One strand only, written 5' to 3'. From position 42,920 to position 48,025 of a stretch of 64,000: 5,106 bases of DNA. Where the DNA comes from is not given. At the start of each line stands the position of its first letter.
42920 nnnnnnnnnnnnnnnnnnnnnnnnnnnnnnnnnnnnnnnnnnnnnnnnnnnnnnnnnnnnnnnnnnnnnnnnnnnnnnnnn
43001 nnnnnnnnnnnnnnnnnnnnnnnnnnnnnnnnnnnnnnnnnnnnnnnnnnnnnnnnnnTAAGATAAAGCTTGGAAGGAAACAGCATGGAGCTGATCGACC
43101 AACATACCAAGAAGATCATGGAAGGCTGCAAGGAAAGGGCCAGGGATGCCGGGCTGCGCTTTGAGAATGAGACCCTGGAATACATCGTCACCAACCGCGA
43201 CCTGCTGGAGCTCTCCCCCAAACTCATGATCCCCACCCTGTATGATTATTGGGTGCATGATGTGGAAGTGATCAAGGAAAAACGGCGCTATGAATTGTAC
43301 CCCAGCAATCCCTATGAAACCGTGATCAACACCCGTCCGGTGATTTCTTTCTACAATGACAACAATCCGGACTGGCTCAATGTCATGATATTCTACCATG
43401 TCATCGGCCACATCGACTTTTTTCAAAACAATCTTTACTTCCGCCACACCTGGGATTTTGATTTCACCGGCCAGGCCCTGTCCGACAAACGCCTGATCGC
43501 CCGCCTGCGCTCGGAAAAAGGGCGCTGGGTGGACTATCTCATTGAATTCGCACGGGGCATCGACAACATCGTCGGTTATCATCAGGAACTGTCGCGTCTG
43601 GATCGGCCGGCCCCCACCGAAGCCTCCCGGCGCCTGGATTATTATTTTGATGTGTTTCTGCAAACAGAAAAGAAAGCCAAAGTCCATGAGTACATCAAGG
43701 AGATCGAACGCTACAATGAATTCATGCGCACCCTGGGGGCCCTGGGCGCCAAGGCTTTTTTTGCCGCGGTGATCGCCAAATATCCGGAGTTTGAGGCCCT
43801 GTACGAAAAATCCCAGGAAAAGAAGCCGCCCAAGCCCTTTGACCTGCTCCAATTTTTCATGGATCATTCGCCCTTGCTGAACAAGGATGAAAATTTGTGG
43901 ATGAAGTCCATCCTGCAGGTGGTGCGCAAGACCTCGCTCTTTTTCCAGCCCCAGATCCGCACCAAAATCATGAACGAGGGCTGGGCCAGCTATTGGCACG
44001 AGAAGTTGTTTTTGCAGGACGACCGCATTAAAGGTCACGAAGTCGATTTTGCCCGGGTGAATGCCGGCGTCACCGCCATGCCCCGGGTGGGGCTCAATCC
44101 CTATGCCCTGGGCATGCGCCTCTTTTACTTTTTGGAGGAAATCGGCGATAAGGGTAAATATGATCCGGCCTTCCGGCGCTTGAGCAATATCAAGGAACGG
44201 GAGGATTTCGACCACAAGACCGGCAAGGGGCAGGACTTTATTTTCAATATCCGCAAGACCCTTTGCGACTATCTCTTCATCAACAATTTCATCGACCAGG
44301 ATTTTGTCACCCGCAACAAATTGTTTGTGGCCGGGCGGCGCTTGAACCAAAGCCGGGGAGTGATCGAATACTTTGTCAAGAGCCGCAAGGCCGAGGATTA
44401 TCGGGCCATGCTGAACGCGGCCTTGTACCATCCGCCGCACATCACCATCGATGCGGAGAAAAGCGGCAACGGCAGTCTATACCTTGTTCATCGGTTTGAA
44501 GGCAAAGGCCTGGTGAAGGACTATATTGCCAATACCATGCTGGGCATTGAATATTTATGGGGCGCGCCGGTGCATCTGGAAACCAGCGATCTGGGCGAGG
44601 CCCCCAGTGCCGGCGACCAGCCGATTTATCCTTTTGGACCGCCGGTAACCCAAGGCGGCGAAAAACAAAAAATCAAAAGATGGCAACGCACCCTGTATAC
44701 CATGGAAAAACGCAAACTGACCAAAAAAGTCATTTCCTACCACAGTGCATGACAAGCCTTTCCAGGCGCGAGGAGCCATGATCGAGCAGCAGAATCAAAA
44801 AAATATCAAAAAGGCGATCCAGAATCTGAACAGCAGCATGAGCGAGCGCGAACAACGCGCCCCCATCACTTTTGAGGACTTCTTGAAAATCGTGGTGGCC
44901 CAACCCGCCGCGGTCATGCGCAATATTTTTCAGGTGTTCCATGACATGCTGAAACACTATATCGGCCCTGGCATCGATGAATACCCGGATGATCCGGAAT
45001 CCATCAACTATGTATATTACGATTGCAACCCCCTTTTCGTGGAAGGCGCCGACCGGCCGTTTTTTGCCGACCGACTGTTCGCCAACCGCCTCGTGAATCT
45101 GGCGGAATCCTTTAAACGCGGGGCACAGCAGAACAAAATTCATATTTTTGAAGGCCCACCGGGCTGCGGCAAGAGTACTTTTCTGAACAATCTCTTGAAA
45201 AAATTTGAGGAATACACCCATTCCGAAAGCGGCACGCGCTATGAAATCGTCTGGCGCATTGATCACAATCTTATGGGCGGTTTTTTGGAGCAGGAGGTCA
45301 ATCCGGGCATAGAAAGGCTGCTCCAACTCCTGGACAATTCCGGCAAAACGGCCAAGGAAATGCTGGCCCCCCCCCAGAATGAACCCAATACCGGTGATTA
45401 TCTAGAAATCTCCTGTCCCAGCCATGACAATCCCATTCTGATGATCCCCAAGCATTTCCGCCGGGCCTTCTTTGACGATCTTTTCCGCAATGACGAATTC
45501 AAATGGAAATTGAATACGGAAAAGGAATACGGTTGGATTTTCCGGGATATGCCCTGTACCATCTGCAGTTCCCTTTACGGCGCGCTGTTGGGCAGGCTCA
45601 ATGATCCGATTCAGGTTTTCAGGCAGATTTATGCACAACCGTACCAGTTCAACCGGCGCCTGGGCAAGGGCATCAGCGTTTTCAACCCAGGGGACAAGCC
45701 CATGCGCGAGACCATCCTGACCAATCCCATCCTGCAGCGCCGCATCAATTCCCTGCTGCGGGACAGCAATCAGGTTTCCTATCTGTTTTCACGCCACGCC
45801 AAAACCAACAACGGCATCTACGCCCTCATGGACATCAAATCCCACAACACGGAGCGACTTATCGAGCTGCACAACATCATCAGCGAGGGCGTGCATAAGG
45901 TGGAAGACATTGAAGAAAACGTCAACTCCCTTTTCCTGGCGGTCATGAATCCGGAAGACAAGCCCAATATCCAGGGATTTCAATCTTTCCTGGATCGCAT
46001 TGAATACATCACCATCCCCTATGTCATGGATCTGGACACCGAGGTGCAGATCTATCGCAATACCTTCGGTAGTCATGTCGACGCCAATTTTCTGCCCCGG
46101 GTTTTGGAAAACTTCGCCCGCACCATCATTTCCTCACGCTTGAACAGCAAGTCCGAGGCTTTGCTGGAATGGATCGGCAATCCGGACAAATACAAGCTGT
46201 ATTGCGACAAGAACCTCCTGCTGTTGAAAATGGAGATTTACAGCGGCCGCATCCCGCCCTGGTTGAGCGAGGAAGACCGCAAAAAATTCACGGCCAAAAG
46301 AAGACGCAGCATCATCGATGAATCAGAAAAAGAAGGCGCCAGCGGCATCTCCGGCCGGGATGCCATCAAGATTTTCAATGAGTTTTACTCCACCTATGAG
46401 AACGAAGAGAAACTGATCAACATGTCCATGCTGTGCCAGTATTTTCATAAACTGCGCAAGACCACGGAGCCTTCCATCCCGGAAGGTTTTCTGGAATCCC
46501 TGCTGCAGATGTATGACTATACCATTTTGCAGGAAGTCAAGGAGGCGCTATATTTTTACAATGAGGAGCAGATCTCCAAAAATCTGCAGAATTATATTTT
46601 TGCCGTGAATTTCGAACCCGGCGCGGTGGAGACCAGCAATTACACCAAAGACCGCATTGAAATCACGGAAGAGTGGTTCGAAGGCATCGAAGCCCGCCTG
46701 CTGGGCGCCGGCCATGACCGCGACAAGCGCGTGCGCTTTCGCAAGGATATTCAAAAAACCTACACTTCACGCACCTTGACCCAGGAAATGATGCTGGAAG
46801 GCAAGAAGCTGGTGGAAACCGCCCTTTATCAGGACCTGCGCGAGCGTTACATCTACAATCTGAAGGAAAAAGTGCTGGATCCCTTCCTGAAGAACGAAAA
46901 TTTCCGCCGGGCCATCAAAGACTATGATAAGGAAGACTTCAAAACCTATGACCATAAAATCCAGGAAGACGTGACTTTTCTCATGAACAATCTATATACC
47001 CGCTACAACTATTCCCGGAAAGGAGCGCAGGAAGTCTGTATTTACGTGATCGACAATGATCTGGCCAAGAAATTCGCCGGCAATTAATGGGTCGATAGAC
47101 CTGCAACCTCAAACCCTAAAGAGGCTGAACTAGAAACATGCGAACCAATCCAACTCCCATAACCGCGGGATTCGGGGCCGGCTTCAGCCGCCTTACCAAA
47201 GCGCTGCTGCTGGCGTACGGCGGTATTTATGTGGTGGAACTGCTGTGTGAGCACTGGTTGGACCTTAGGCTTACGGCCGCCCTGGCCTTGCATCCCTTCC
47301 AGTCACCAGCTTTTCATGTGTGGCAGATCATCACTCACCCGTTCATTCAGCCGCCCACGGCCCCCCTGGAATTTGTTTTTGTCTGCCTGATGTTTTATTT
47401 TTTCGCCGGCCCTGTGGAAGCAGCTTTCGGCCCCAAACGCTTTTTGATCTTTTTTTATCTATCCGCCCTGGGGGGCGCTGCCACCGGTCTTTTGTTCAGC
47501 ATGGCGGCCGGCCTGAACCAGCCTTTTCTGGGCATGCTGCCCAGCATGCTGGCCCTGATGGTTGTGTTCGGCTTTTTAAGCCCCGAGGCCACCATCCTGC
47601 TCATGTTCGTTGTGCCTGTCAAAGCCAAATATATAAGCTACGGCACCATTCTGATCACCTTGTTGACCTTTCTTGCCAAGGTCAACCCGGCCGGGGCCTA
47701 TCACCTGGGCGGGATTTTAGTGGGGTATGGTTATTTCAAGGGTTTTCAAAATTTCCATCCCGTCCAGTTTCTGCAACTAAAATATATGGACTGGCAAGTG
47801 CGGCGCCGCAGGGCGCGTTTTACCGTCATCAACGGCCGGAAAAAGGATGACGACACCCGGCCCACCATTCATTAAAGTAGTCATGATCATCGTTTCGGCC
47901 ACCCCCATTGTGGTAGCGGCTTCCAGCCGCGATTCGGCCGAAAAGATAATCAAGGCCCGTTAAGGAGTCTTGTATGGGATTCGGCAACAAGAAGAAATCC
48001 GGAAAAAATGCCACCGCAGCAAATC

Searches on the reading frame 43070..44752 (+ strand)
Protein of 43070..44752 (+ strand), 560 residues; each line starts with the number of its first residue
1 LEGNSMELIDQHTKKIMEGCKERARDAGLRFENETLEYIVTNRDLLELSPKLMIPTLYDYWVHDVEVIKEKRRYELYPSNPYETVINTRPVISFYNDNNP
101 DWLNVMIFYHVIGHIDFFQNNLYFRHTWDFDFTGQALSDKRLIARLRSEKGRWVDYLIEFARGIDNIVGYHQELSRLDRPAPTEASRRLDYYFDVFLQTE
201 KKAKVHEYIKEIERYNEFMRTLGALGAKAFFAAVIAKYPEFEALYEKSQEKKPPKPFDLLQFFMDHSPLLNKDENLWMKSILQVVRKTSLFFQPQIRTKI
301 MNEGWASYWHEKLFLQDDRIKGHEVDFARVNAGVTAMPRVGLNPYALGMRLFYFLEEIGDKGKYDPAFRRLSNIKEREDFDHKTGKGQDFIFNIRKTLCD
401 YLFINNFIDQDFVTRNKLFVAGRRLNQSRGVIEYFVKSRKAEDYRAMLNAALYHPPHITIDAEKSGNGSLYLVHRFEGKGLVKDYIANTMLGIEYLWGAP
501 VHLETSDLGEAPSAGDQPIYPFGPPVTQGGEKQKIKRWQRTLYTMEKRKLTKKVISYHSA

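Call 23: search_protein_families(library=pfam, proteins=[window:43070-44752:+], max_evalue=0.00001)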
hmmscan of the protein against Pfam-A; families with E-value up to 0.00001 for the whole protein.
window:43070-44752:+ (560 aa): 2 families
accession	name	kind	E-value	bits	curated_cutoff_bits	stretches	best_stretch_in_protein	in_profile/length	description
PF04293.20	SpoVR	-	3e-60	204.5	27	1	14-448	8-398/407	SpoVR like protein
PF24755.2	SpoVR_C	-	5e-07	30.1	27.6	0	461-507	7-54/55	SpoVR-like C-terminal domain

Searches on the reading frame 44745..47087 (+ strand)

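Call 24: search_protein_families(library=pfam, proteins=[window:44745-47087:+], max_evalue=0.00001)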
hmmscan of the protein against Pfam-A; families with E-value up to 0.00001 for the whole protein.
window:44745-47087:+ (780 aa): 2 families
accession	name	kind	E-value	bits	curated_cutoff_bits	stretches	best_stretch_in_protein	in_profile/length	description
PF06798.17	PrkA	-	2.3e-51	175.4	25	1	495-767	3-255/255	PrkA serine protein kinase C-terminal domain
PF08298.17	AAA_PrkA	-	4e-11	43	25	1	258-470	139-355/358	PrkA AAA domain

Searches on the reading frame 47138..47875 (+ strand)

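Call 24: search_protein_families(library=pfam, proteins=[window:47138-47875:+], max_evalue=0.00001)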
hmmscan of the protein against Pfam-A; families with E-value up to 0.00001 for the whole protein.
window:47138-47875:+ (245 aa): 1 family
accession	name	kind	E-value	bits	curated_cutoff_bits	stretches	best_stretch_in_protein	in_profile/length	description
PF01694.28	Rhomboid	-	3e-10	40.9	22.6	1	60-199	3-136/143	Rhomboid domain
